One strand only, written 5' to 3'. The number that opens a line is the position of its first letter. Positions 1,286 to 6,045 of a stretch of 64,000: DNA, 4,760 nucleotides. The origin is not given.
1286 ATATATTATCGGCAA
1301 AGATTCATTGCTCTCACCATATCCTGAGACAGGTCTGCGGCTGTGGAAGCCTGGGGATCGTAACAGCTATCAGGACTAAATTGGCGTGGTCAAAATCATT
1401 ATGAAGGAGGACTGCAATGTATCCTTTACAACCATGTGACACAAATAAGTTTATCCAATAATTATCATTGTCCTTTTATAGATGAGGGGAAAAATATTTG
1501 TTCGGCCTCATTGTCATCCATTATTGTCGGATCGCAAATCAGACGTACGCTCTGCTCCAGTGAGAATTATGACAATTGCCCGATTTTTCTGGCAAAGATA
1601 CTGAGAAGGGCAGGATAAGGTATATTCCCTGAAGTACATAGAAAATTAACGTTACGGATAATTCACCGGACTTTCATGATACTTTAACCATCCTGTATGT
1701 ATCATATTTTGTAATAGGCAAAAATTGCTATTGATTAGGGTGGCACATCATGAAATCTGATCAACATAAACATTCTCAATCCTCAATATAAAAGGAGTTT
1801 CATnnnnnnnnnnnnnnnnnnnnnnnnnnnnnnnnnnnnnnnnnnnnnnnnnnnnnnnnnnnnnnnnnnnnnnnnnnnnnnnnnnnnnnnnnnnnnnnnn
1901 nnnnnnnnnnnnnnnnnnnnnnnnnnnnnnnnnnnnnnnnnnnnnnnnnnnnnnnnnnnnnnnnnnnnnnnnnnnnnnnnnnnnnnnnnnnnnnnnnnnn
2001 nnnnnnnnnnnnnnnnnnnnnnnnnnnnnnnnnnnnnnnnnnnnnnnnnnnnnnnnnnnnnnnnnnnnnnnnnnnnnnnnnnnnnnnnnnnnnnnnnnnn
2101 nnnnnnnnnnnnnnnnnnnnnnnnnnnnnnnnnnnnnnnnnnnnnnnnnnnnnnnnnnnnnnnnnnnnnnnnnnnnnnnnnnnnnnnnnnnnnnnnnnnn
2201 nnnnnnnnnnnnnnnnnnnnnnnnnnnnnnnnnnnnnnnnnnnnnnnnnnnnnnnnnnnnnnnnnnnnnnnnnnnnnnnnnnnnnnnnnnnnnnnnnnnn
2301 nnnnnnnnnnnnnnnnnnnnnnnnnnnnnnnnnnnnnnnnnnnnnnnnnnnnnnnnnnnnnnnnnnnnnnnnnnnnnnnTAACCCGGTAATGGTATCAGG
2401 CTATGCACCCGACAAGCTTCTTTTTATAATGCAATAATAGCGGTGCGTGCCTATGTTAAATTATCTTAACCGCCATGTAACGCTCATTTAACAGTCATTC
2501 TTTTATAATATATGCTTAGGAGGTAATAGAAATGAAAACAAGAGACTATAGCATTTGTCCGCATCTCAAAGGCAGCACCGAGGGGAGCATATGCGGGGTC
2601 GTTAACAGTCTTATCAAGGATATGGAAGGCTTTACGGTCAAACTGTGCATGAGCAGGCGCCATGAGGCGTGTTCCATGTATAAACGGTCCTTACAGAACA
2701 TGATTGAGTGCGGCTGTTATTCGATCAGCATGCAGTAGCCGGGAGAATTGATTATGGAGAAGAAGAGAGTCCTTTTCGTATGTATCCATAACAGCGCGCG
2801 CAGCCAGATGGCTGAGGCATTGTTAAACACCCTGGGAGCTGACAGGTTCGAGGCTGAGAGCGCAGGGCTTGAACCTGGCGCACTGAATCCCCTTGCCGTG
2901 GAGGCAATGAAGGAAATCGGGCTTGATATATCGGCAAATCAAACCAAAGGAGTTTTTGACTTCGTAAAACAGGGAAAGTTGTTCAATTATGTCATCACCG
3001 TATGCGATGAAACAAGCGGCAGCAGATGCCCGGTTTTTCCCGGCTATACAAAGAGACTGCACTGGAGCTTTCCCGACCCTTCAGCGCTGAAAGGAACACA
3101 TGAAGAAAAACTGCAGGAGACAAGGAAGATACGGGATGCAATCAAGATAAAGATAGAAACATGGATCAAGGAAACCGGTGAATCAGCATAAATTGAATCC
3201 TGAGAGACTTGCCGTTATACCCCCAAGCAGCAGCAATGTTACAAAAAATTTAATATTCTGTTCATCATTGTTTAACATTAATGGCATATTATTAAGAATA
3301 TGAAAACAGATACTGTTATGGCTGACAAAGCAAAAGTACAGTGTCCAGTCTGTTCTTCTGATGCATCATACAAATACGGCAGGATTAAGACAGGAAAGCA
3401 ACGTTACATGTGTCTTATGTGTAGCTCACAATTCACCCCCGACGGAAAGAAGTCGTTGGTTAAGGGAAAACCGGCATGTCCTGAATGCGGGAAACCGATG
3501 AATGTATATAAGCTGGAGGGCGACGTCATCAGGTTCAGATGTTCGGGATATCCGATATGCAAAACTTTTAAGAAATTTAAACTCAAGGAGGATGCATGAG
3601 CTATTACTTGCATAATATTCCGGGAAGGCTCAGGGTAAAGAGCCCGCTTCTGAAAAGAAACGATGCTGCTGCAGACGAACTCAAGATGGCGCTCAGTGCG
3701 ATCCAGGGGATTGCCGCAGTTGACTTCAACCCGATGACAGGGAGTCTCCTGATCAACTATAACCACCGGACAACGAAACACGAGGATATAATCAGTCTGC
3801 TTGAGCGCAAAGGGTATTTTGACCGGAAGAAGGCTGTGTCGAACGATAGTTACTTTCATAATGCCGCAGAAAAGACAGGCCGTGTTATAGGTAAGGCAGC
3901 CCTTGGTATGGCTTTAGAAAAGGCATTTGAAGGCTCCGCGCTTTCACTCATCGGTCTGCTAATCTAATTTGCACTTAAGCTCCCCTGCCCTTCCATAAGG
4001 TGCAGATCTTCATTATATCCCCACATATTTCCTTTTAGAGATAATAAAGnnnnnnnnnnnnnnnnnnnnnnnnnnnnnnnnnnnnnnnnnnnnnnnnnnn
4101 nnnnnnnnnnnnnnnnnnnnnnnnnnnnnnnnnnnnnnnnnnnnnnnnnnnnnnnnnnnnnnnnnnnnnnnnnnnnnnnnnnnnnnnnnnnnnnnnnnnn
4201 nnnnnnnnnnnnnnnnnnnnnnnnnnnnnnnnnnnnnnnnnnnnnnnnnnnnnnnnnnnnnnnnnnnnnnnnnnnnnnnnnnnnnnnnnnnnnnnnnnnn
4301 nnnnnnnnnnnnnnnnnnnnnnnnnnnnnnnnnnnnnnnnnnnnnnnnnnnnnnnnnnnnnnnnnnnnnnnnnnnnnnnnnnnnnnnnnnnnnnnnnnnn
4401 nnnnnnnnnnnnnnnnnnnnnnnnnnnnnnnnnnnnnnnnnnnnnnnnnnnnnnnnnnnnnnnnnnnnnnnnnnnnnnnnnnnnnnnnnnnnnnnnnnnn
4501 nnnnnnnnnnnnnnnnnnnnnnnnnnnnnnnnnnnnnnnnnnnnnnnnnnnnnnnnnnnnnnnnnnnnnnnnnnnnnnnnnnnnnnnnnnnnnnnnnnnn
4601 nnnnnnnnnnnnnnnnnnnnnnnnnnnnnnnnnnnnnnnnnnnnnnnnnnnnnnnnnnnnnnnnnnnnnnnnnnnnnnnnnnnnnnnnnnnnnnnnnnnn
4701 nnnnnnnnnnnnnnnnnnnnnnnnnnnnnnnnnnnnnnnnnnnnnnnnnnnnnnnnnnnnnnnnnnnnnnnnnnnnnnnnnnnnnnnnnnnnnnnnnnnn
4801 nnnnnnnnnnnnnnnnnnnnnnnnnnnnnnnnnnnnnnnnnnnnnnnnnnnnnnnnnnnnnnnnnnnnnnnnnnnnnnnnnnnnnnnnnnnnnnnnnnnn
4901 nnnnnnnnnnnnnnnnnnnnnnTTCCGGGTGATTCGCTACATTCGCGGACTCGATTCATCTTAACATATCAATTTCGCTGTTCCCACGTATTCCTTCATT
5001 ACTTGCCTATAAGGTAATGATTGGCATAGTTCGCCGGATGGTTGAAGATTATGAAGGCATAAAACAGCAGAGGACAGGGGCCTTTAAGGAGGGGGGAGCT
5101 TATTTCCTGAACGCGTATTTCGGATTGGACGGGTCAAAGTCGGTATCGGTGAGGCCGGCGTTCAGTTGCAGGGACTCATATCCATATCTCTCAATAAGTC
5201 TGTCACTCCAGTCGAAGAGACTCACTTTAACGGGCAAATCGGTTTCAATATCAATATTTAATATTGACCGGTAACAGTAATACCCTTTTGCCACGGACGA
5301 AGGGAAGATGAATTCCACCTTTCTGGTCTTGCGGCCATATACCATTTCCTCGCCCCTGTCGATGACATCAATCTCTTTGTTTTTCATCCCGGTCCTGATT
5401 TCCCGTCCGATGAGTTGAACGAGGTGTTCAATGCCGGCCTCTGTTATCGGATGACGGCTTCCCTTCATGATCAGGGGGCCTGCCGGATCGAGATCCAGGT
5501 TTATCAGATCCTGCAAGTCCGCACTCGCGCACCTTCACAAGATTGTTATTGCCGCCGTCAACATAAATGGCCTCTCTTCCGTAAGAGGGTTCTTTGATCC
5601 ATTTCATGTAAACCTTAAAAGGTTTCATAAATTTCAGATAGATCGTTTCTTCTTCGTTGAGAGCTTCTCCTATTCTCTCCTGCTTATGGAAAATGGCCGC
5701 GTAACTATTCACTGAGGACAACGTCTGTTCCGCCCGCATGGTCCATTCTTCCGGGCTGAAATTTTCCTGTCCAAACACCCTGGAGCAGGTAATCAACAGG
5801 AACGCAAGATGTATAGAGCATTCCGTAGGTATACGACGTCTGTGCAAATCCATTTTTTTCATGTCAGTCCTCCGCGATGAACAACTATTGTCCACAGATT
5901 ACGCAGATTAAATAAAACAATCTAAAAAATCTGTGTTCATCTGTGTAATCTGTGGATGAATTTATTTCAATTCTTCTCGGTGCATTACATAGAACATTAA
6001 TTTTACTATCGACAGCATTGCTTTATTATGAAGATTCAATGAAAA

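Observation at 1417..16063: Candidate undescribed cation-handling or compartment-like island bracketed by two inverted 22-mer-repeat protein genes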

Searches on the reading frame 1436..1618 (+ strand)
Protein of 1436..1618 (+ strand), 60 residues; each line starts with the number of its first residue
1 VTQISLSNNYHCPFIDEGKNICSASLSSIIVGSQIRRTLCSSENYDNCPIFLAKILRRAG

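Call 3: search_protein_families(library=pfam, max_evalue=0.01, proteins=[window:1436-1618:+])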
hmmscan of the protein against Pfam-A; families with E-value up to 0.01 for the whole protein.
window:1436-1618:+ (60 aa): 0 families

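Call 35: search_protein_families(library=ncbifam, max_evalue=0.01, proteins=[window:1436-1618:+])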
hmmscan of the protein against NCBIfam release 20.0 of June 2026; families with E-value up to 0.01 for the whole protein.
window:1436-1618:+ (60 aa): 0 families

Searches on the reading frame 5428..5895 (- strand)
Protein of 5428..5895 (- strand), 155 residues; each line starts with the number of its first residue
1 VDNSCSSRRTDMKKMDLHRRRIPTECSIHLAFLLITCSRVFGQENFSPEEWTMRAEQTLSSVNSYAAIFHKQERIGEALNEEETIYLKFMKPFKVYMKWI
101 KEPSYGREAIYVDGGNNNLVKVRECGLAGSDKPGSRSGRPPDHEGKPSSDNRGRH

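Call 3: search_protein_families(library=pfam, max_evalue=0.01, proteins=[window:5428-5895:-])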
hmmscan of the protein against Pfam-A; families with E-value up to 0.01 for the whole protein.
window:5428-5895:- (155 aa): 1 family
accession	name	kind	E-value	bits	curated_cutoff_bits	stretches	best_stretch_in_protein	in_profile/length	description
PF07608.17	DUF1571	-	2.9e-17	63.2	27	1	62-130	1-69/208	Protein of unknown function (DUF1571)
